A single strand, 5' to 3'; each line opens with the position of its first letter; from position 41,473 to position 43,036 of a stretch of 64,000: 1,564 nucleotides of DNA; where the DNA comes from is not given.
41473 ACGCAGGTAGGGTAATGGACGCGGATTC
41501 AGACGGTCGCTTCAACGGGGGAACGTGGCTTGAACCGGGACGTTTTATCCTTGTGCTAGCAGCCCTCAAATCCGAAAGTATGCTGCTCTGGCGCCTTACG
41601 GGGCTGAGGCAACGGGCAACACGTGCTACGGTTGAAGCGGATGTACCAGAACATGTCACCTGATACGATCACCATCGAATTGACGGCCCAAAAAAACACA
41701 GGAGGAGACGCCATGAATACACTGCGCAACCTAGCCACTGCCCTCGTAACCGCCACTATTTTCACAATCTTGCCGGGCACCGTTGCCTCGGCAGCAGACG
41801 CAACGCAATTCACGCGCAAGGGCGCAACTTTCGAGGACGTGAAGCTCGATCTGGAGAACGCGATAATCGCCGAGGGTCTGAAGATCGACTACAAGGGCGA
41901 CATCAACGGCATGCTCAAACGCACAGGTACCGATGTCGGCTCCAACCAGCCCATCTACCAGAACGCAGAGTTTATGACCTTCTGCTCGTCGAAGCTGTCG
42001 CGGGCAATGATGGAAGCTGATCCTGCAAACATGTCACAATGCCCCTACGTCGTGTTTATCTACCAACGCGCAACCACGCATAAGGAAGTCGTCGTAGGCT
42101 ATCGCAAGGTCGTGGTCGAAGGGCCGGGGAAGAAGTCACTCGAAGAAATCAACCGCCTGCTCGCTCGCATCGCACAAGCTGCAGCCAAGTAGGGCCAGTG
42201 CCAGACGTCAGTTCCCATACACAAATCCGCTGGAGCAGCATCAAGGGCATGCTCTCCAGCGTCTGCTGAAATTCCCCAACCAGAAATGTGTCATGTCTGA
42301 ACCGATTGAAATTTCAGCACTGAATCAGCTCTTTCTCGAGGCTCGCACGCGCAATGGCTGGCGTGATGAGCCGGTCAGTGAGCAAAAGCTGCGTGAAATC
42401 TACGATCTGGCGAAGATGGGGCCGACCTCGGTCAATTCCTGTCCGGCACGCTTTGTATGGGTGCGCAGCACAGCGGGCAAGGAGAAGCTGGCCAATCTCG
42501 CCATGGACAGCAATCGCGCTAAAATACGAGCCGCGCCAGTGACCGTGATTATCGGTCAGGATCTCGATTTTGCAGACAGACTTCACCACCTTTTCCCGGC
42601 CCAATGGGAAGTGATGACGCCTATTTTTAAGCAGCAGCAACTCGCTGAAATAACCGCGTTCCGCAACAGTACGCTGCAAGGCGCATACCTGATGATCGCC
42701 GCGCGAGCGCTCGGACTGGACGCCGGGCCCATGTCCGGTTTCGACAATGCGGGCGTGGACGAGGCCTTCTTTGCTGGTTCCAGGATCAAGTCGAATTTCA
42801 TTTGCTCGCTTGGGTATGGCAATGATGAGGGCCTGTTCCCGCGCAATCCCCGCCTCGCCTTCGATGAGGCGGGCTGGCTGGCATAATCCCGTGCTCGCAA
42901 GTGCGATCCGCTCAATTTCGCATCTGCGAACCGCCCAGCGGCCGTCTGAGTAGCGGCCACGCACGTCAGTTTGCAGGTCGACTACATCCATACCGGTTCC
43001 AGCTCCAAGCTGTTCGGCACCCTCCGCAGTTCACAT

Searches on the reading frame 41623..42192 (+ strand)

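Call 7: search_protein_families(library=pfam, proteins=[window:41623-42192:+], max_evalue=0.001)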
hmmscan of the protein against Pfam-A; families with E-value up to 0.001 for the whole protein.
window:41623-42192:+ (189 aa): 0 families

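Call 78: search_protein_families(library=pfam, proteins=[window:41623-42192:+], max_evalue=0.01)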
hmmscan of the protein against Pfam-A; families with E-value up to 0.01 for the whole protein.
window:41623-42192:+ (189 aa): 1 family
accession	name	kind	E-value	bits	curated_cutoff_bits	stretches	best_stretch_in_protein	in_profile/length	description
PF03625.19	DUF302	-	0.0086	16.4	23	0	115-160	18-60/63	Domain of unknown function DUF302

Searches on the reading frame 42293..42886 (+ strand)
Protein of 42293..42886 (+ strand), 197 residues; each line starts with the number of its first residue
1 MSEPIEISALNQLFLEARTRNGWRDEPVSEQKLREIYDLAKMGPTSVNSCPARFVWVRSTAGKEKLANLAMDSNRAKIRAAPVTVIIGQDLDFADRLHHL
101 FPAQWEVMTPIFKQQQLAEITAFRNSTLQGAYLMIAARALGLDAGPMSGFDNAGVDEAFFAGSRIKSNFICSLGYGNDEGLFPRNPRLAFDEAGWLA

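Call 7: search_protein_families(library=pfam, proteins=[window:42293-42886:+], max_evalue=0.001)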
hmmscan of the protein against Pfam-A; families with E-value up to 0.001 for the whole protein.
window:42293-42886:+ (197 aa): 1 family
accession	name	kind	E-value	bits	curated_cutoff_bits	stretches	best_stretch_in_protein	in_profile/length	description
PF00881.29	Nitroreductase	-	1.9e-13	51.3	23.5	1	24-161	11-154/167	Nitroreductase family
